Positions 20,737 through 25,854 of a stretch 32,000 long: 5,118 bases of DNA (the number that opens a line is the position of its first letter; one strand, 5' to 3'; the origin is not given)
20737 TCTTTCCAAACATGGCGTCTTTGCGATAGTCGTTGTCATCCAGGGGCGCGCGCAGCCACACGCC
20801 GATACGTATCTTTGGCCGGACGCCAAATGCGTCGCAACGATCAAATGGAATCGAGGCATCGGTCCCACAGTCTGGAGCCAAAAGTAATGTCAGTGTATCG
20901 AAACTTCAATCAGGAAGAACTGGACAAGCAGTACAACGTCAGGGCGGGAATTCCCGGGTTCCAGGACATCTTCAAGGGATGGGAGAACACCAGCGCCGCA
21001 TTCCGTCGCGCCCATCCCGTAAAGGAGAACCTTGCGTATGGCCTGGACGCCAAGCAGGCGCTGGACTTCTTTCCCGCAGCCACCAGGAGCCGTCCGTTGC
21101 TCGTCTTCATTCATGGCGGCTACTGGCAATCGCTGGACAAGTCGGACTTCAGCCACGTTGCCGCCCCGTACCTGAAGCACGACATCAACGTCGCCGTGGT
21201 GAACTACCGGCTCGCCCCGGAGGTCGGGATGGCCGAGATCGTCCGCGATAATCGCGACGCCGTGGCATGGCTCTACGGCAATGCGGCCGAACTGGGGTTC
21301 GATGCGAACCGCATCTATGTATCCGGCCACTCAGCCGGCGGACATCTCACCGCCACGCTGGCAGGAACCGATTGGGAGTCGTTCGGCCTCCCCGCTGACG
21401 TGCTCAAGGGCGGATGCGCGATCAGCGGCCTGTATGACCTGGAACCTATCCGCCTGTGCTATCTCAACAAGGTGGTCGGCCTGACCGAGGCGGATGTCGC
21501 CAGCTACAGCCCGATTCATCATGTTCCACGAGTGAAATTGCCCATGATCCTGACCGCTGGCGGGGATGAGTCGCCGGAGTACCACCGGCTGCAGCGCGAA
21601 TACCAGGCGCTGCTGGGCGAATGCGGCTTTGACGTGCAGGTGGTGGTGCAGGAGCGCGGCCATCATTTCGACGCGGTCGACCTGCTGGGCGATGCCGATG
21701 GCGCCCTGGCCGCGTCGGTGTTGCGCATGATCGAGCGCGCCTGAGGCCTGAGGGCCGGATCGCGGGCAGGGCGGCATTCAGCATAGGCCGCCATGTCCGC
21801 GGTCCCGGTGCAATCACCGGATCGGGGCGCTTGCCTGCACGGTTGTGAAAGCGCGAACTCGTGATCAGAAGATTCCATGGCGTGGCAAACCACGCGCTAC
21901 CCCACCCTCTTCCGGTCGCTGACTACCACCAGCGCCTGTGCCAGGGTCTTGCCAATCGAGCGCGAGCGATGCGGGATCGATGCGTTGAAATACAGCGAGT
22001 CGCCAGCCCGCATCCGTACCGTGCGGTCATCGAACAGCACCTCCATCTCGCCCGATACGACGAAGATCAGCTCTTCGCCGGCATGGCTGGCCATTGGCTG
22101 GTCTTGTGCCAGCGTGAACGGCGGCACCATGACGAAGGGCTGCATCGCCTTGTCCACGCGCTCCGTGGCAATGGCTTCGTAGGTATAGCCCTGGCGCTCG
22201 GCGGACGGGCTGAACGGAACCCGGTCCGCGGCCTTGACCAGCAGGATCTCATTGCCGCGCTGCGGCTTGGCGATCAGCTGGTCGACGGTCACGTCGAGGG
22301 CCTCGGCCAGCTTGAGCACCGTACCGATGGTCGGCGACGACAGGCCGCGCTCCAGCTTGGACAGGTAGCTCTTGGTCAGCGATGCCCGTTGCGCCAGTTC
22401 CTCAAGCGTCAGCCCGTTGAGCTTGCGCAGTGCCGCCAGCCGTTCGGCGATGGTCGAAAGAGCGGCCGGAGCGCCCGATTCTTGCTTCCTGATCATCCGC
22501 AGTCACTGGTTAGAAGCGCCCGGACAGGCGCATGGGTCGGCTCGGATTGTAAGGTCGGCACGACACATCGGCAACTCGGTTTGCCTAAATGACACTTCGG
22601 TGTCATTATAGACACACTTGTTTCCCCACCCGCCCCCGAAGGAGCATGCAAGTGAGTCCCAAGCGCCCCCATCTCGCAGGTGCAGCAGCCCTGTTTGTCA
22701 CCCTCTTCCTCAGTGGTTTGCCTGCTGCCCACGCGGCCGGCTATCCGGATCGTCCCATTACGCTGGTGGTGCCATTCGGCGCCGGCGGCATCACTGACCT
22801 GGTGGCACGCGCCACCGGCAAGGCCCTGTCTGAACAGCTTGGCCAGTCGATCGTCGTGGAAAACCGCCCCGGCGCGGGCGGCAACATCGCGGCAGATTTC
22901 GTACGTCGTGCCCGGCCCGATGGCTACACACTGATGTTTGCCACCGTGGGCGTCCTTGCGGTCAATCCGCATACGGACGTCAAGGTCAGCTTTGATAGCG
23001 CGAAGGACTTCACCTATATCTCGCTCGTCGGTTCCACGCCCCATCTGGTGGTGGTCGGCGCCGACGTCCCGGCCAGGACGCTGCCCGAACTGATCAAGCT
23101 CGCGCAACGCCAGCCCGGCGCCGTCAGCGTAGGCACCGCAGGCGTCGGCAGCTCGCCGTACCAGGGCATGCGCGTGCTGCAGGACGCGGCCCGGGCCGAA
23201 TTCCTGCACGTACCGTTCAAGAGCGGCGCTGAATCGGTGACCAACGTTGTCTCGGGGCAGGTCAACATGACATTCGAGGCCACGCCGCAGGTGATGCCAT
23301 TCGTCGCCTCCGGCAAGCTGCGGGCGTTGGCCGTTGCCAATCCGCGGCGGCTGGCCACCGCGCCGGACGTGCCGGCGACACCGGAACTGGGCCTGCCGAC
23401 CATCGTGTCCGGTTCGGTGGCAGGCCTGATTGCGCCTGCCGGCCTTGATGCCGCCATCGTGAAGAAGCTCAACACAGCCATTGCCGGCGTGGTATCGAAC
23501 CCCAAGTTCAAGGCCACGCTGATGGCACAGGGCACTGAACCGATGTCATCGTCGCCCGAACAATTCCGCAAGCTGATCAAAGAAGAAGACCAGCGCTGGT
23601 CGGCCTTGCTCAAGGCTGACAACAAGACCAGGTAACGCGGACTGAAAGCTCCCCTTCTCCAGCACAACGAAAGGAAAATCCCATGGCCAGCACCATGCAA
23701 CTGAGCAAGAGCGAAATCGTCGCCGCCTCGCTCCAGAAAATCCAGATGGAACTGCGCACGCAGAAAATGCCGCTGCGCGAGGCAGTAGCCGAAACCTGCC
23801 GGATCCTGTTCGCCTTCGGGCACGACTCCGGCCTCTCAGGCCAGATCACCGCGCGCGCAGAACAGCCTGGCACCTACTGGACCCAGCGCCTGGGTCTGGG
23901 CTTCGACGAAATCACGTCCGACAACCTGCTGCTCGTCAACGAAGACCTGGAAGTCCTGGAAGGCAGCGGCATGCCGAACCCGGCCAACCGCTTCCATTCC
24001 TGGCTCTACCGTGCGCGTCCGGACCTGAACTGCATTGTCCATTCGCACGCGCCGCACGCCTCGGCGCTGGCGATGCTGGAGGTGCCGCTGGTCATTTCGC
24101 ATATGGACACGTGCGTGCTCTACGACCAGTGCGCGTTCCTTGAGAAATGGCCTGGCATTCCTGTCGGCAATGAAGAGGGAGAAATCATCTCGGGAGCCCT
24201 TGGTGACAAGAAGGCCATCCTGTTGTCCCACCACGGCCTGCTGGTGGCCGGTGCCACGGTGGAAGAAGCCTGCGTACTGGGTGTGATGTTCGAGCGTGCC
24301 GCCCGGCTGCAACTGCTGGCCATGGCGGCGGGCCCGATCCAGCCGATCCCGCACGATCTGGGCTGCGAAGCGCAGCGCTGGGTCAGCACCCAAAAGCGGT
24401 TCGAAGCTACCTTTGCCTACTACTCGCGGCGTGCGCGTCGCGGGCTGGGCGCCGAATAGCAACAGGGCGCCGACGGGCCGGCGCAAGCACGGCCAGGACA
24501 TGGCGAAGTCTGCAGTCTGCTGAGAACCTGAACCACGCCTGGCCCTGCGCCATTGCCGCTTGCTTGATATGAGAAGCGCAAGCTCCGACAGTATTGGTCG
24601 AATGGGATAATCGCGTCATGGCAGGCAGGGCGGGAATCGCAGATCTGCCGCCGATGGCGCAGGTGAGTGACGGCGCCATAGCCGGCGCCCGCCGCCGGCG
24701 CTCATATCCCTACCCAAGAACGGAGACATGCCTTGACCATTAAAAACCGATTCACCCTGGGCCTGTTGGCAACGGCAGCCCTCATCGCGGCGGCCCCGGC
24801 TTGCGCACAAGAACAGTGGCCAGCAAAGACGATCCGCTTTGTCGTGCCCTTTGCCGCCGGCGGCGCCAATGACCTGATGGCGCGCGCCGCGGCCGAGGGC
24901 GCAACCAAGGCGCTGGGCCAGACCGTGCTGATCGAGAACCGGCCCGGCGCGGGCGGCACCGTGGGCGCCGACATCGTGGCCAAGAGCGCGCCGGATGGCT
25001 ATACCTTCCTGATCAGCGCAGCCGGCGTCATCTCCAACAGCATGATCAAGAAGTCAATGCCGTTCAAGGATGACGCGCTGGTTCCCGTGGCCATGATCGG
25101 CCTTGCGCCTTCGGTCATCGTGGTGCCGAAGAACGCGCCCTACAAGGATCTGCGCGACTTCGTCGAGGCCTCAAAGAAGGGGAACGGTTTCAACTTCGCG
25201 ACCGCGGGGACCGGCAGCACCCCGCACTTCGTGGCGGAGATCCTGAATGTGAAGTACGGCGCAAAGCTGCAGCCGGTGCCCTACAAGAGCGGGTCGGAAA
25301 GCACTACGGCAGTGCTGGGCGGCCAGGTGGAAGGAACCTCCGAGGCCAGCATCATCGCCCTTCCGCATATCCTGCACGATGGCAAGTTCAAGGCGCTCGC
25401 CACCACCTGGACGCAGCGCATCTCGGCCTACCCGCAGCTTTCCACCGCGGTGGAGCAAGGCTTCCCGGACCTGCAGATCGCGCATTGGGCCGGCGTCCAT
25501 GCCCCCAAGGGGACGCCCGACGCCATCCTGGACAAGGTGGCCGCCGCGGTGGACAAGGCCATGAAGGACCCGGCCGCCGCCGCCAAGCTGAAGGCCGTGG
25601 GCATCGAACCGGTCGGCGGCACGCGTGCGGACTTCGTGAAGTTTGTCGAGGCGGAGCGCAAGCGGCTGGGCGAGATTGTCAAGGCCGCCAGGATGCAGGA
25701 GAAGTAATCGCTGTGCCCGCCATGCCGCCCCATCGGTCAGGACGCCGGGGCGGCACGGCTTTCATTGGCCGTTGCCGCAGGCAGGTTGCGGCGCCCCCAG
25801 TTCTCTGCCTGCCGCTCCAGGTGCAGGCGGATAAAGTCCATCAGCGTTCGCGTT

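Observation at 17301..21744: AraC-linked RidA / PurA-like ligase / NimA-like flavoprotein operon with divergent arylformamidase-like hydrolase: candidate uncharacterised small-molecule pathway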

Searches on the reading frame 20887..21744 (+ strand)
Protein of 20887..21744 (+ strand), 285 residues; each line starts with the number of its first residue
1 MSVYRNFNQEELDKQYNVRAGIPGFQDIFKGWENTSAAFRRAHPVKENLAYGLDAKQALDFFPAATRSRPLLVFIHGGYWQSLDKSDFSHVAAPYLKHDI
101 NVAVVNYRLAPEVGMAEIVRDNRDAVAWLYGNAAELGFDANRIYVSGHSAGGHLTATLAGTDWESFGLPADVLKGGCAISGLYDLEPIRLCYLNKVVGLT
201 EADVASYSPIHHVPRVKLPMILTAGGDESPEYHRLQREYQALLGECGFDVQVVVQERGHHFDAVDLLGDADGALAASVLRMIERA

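Call 3: search_protein_families(library=pfam, proteins=[window:20887-21744:+], max_evalue=0.01)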
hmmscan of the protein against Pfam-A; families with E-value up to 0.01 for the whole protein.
window:20887-21744:+ (285 aa): 5 families
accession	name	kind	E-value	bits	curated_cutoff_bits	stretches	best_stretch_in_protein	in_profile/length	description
PF20434.5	BD-FAE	-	3.6e-23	82.7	26.8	1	65-161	9-108/215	BD-FAE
PF07859.19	Abhydrolase_3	-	5.4e-17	62.7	25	1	72-181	1-108/210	alpha/beta hydrolase fold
PF00135.34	COesterase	-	4.3e-08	33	27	1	65-165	99-207/515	Carboxylesterase family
PF12697.13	Abhydrolase_6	-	0.00073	20.7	26.3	1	72-181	1-93/217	Alpha/beta hydrolase family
PF00326.27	Peptidase_S9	-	0.0017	18.4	22.6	1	122-167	45-90/213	Prolyl oligopeptidase family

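Call 4: search_protein_families(library=ncbifam, proteins=[window:20887-21744:+], max_evalue=0.01)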
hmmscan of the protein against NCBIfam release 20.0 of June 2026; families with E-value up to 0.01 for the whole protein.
window:20887-21744:+ (285 aa): 14 families
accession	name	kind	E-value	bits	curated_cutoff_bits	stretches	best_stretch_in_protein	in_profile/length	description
NF058665.1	HaHSL_fam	equivalog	8.7e-52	176.1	320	1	12-278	2-259/260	hormone-sensitive lipase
NF058653.1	LipP1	equivalog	1.4e-17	63.6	350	1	62-159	64-162/300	LipP1 family hormone-sensitive lipase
NF033149.0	CHL_hydrolase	equivalog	7.3e-16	58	500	1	64-159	70-166/310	chloramphenicol hydrolase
NF052354.1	EstLipQMycob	equivalog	5.6e-09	35.1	700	1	30-159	121-256/418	esterase LipQ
NF007547.0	PRK10162.1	equivalog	1.2e-07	31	389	1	61-208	76-225/321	acetyl esterase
NF058651.1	GESAG_HSLs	subfamily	1.4e-07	30.9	430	1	62-159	60-154/296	GESAG motif subfamily hormone-sensitive lipase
NF052620.1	AryltfaseLP1002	equivalog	1.6e-06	27.7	300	1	66-159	29-124/265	lp_1002 family arylesterase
NF042968.1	AcxylEst_AxeA1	equivalog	3.4e-06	25.7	700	1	53-159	32-138/459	acetylxylan esterase AxeA1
NF050058.1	e_dPHAscl_type1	hypoth_equivalog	6.7e-06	25.8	150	1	134-163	97-126/276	extracellular catalytic domain type 1 short-chain-length polyhydroxyalkanoate depolymerase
NF041902.1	pecacetest_PaeX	equivalog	6.7e-05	22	550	1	71-164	78-173/318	pectin acetylesterase PaeX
NF058649.1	GTSAG_HSLs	subfamily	9.6e-05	21.9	380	1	65-159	87-175/312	GTSAG motif subfamily hormone-sensitive lipase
NF041556.1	tannase_B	equivalog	0.00066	19.1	300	1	119-161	133-175/463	subtype B tannase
TIGR01840.1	esterase_phb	subfamily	0.0029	17.1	107.85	1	135-166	89-120/213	PHB depolymerase family esterase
NF058650.1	GCSAG_HSLs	subfamily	0.0075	15.8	410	0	67-157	83-169/314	GCSAG motif subfamily hormone-sensitive lipase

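Call 24: search_solved_structures(query=window:20887-21744:+, show_alignments=2, max_evalue=0.001)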
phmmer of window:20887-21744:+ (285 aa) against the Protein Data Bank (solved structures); distinct sequences matched with E-value up to 0.001: 88 (the best 60 are shown).
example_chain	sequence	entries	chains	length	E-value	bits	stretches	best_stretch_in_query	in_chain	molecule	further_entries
9n8r_A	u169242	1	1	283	4.1e-47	164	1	3-277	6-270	Lipase 1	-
2pbl_A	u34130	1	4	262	3.6e-25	91.9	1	11-277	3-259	Putative esterase/lipase/thioesterase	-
4e11_A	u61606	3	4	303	1.4e-18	70.3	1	47-271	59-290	kynurenine formamidase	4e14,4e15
4ypv_A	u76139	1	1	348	2.2e-13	53.3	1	66-159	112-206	Est8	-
6aae_A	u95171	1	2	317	9.6e-13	51.2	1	46-159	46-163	Esterase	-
4zrs_A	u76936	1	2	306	2.2e-12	50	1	45-234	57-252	Esterase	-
6iey_B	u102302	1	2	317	2.6e-12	49.8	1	46-159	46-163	Esterase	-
6k34_B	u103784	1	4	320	2.8e-12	49.7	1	61-159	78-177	Lipase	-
5ao9_A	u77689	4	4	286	3.2e-12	49.5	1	56-157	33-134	ESTERASE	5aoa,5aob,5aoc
7bfn_A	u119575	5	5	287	3.2e-12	49.5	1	56-157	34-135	Esterase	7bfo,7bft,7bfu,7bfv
7bfr_A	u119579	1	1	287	1.3e-11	47.5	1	56-157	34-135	Esterase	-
2c7b_A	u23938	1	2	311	2.2e-11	46.7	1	57-162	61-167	CARBOXYLESTERASE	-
3qh4_A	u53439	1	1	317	2.7e-11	46.4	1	61-160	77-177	Esterase LipW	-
1jji_A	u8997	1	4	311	4.1e-10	42.5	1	68-158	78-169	Carboxylesterase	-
2hm7_A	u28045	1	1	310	4.2e-10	42.5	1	69-158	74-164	Carboxylesterase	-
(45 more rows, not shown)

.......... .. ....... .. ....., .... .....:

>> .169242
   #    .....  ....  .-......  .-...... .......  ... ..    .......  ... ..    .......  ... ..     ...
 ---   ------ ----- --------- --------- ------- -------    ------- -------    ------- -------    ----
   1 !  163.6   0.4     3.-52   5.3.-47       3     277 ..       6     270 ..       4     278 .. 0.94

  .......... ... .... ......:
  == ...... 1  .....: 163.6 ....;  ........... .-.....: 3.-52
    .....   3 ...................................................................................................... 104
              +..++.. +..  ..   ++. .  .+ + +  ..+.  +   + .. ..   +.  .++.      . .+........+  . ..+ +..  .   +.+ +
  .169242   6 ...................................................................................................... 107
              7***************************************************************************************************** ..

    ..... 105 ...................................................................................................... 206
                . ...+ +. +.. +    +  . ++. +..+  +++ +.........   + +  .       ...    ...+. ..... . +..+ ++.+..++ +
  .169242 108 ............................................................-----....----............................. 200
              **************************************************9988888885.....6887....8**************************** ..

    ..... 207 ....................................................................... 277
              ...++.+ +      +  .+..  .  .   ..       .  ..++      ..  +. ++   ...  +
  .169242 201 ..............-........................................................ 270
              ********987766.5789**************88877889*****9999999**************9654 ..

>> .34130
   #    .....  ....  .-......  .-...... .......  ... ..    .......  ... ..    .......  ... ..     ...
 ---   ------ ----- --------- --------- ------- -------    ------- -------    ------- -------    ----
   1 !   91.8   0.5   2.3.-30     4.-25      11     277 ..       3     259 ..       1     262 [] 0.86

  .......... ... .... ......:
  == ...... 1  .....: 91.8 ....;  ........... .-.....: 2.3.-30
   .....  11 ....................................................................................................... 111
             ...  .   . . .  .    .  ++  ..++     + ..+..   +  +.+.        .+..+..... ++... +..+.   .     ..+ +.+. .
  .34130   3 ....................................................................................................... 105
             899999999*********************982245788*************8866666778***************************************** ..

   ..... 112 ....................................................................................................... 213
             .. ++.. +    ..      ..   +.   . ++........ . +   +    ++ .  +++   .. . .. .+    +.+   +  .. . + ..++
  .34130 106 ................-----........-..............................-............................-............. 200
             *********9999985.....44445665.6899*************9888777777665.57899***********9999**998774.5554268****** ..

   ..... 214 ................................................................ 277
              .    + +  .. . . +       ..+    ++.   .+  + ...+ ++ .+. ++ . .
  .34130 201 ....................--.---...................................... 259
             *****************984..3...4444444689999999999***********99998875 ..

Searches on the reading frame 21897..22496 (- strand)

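Call 82: search_protein_families(library=pfam, proteins=[window:21897-22496:-], max_evalue=0.001)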
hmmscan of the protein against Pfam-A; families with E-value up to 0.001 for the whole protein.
window:21897-22496:- (199 aa): 8 families
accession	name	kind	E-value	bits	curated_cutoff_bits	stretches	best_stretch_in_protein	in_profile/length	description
PF01381.28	HTH_3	-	6.3e-17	61.8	23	1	20-74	1-55/55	Helix-turn-helix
PF07883.17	Cupin_2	-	5.7e-15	55.2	27.2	1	132-192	10-70/70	Cupin domain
PF13560.12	HTH_31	-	1.3e-13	51.5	27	1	17-73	3-60/64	Helix-turn-helix domain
PF12844.13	HTH_19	-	1.1e-10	41.7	30.2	1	18-78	2-62/64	Helix-turn-helix domain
PF13443.12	HTH_26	-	5e-07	30.3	22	1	19-75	1-58/63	Cro/C1-type HTH DNA-binding domain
PF05899.18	Cupin_3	-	1.6e-05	24.9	23.5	1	141-172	26-58/74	EutQ-like cupin domain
PF02311.25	AraC_binding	-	9.9e-05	22.5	21.1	1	135-182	18-65/135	AraC-like ligand binding domain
PF13413.12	HTH_25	-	0.00093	19.4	24.6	0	19-51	1-33/62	Helix-turn-helix domain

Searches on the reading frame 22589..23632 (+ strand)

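Call 82: search_protein_families(library=pfam, proteins=[window:22589-23632:+], max_evalue=0.001)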
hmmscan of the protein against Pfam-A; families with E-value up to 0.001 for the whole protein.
window:22589-23632:+ (348 aa): 1 family
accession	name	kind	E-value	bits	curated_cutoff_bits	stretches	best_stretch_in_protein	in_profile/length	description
PF03401.19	TctC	-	3.2e-68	230.7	27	1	72-344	1-272/274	Tripartite tricarboxylate transporter family receptor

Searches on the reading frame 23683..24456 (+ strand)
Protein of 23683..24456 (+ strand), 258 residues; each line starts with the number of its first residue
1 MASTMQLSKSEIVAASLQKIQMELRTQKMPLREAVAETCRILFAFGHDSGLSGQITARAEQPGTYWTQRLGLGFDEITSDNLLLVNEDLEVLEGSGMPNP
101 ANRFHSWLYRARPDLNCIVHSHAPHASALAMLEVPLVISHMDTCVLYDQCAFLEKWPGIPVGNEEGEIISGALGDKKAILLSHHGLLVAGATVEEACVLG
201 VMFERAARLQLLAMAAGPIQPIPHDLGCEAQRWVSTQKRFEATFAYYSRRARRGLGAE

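Call 82: search_protein_families(library=pfam, proteins=[window:23683-24456:+], max_evalue=0.001)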
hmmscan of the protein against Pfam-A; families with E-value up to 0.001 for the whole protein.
window:23683-24456:+ (258 aa): 1 family
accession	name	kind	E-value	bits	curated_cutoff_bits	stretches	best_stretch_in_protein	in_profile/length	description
PF00596.27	Aldolase_II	-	2.2e-38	132.4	22.2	1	34-211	2-183/183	Class II Aldolase and Adducin N-terminal domain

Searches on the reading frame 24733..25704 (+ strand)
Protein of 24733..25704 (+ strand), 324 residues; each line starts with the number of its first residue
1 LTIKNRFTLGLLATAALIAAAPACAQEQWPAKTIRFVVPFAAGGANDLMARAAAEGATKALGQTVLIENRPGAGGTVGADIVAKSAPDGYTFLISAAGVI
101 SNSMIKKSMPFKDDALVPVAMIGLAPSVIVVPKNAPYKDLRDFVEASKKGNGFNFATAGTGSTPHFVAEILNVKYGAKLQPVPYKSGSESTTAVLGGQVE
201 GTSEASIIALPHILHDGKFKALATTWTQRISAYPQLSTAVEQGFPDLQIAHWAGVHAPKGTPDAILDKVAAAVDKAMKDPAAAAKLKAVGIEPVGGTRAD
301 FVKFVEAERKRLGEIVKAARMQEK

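Call 82: search_protein_families(library=pfam, proteins=[window:24733-25704:+], max_evalue=0.001)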
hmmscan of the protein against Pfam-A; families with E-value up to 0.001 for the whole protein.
window:24733-25704:+ (324 aa): 1 family
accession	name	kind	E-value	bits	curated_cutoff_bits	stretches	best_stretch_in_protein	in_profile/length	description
PF03401.19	TctC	-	2.9e-65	221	27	1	50-318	2-271/274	Tripartite tricarboxylate transporter family receptor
